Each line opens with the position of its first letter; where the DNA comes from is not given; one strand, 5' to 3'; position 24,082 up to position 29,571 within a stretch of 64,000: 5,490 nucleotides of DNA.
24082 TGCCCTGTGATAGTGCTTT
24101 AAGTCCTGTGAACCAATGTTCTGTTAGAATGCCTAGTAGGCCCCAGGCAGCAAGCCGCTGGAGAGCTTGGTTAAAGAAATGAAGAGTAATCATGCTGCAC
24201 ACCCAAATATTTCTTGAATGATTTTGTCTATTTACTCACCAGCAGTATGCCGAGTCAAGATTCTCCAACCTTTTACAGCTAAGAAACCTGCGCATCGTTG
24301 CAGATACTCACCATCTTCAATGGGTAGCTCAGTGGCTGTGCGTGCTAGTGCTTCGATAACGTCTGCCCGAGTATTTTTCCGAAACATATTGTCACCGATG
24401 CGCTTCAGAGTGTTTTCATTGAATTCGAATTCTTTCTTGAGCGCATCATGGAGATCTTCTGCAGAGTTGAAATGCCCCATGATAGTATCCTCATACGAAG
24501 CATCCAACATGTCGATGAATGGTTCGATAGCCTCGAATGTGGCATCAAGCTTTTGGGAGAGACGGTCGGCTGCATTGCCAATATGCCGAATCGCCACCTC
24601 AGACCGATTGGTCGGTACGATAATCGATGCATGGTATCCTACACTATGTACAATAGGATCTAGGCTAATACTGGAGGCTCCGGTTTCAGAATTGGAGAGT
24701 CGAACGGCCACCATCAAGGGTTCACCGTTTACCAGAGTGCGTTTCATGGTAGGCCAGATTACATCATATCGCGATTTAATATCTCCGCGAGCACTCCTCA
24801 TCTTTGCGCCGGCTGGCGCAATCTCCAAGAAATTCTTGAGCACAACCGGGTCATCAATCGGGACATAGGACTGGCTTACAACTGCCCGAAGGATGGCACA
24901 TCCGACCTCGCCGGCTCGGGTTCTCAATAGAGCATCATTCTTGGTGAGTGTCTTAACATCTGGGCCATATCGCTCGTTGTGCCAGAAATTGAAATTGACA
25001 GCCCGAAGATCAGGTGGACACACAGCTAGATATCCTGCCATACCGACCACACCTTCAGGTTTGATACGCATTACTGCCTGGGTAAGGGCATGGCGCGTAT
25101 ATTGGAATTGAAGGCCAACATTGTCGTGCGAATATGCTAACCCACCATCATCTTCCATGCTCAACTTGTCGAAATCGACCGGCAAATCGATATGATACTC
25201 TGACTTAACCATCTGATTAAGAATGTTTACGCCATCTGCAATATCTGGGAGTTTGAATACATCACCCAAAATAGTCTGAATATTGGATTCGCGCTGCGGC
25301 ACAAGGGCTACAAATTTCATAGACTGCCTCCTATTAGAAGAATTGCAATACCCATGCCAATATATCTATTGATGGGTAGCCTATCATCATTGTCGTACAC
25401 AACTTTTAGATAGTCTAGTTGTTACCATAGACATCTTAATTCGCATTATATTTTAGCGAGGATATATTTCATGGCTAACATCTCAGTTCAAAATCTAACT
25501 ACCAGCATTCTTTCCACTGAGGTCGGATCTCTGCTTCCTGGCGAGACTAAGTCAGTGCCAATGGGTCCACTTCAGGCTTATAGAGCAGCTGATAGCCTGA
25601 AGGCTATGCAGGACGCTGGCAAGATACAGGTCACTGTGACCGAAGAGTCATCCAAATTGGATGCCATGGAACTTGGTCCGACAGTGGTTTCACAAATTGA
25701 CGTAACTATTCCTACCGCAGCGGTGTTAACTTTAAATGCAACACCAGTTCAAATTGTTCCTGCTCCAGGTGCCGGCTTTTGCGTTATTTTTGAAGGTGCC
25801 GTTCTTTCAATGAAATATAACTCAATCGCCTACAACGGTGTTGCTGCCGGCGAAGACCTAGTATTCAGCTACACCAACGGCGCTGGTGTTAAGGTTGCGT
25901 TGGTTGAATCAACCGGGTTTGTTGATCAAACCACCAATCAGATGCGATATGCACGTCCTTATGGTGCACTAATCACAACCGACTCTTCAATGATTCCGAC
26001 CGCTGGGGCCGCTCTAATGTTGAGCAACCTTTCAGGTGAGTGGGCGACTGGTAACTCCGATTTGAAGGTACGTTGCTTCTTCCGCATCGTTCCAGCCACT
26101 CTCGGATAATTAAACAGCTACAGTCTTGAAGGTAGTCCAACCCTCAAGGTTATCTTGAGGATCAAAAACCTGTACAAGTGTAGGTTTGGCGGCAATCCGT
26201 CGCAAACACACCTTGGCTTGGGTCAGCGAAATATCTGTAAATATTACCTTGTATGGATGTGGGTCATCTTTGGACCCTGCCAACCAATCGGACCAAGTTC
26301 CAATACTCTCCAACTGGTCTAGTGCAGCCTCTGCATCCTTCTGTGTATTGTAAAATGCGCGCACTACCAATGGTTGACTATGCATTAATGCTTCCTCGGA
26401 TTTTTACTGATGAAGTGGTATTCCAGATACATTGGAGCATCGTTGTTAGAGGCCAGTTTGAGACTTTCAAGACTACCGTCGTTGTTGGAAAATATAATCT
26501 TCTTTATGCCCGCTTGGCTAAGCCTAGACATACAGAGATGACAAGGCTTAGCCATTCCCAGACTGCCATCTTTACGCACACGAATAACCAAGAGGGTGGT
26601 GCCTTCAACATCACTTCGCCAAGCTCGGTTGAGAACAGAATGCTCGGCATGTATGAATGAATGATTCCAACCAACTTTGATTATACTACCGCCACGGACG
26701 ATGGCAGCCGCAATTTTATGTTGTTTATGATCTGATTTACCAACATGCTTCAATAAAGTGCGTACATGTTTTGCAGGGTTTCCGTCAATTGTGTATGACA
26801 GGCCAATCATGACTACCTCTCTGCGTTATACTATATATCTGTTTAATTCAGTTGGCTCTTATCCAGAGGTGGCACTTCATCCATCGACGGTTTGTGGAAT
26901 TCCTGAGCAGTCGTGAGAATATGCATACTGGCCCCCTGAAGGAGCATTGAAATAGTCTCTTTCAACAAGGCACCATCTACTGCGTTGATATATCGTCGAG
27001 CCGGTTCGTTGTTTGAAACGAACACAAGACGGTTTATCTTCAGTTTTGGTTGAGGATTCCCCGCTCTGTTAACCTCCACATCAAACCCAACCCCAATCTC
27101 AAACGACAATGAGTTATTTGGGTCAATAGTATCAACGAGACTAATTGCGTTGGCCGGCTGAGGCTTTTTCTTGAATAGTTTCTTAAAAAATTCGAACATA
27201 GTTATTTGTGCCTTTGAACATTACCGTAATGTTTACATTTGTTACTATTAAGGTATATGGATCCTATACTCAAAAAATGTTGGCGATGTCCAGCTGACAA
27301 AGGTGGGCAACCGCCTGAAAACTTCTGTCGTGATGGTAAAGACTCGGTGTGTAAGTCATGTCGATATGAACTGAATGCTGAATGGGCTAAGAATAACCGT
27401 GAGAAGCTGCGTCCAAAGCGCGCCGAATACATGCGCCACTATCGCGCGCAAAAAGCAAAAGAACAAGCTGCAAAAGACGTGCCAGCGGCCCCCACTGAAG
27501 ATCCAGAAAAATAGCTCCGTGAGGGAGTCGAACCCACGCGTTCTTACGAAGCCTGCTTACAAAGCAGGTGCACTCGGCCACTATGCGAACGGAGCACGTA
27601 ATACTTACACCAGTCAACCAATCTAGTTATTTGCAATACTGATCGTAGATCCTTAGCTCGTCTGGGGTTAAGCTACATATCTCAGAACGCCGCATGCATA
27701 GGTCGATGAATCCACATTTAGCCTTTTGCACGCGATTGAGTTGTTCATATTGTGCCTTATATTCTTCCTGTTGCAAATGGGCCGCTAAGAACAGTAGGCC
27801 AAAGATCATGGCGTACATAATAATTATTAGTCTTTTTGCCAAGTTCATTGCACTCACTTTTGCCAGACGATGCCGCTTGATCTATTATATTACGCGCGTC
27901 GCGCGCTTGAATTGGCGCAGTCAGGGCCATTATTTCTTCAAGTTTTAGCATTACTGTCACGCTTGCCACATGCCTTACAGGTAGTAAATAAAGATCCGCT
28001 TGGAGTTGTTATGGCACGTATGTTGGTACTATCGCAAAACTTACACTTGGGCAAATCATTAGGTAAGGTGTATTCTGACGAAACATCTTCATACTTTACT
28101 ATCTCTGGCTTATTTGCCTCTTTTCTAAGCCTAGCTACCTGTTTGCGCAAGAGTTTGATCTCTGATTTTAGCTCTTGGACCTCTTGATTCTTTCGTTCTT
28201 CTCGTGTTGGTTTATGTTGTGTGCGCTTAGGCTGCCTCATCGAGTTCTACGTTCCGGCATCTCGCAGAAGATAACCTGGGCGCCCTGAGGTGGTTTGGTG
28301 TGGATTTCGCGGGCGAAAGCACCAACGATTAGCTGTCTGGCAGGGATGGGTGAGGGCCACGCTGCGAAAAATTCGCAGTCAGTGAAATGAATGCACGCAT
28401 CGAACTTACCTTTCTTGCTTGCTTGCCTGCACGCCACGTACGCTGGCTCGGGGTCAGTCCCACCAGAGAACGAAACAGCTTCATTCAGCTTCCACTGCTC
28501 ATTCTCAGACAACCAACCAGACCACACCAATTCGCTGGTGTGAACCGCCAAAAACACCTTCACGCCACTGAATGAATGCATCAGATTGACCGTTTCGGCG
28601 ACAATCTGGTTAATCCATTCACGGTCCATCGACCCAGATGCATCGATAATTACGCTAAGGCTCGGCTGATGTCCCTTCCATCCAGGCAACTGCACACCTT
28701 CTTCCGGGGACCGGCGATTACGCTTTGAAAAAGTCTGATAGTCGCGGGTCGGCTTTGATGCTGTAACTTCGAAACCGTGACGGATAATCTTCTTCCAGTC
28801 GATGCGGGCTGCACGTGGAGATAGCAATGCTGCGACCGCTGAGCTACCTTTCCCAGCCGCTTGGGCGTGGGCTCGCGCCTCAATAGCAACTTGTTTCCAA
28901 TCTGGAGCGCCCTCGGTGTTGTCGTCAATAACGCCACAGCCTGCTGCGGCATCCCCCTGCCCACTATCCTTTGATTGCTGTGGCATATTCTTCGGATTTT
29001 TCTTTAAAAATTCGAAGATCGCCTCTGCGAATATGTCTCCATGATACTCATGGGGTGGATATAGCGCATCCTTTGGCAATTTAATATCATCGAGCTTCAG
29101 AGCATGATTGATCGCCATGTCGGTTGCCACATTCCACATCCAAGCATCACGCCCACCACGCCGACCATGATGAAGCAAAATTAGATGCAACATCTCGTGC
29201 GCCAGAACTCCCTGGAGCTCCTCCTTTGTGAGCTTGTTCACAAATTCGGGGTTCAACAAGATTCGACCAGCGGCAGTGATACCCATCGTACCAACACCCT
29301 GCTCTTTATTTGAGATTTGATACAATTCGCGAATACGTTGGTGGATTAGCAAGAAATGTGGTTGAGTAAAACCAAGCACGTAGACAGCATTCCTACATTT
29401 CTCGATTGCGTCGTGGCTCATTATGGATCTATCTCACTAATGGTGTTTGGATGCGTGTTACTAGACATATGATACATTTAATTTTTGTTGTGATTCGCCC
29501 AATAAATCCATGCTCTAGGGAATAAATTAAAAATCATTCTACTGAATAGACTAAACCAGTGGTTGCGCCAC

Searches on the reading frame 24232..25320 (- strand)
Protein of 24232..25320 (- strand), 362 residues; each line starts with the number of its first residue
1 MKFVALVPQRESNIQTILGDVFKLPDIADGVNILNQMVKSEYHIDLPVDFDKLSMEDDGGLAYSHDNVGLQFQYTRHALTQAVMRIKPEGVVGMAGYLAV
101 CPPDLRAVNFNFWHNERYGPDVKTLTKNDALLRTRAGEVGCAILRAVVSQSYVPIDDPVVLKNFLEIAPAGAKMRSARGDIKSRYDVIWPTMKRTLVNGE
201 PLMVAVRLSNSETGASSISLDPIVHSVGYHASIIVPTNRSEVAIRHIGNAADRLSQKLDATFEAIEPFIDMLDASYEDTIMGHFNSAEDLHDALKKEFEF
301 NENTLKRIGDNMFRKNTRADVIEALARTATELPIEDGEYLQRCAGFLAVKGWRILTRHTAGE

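Call 55: search_protein_families(library=phrogs, proteins=[window:24232-25320:-], max_evalue=0.00001)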
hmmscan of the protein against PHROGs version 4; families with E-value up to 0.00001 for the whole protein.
window:24232-25320:- (362 aa): 1 family
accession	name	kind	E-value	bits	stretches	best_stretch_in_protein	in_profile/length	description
phrog_1362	-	unknown function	4.1e-06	27.2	1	96-226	93-239/391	-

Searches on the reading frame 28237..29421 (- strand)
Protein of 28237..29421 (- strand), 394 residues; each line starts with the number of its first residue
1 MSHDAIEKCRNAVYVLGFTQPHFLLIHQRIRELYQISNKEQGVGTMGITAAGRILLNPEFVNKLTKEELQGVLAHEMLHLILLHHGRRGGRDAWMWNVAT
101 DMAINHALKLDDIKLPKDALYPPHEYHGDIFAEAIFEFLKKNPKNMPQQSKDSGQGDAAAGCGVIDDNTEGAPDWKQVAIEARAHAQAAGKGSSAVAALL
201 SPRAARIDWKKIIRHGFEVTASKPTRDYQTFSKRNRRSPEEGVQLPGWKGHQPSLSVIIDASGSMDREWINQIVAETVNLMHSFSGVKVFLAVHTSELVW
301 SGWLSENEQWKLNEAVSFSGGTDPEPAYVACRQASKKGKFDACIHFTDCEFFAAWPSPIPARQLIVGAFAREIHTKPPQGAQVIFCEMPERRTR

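Call 12: search_protein_families(library=pfam, proteins=[window:28237-29421:-], max_evalue=0.001)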
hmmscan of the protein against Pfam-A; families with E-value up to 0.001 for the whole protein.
window:28237-29421:- (394 aa): 4 families
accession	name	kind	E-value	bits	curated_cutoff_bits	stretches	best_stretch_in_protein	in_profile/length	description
PF13203.12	DUF2201_N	-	3e-24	86.5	23.2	1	40-247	32-269/271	Putative metallopeptidase domain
PF10263.15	SprT-like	-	4.4e-05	23.7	25.6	1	51-87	43-79/108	SprT-like family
PF01435.24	Peptidase_M48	-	0.00012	22.5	20.3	1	46-88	41-84/186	Peptidase family M48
PF09967.15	DUF2201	-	0.00014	22.4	26.4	1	256-375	2-114/123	VWA-like domain (DUF2201)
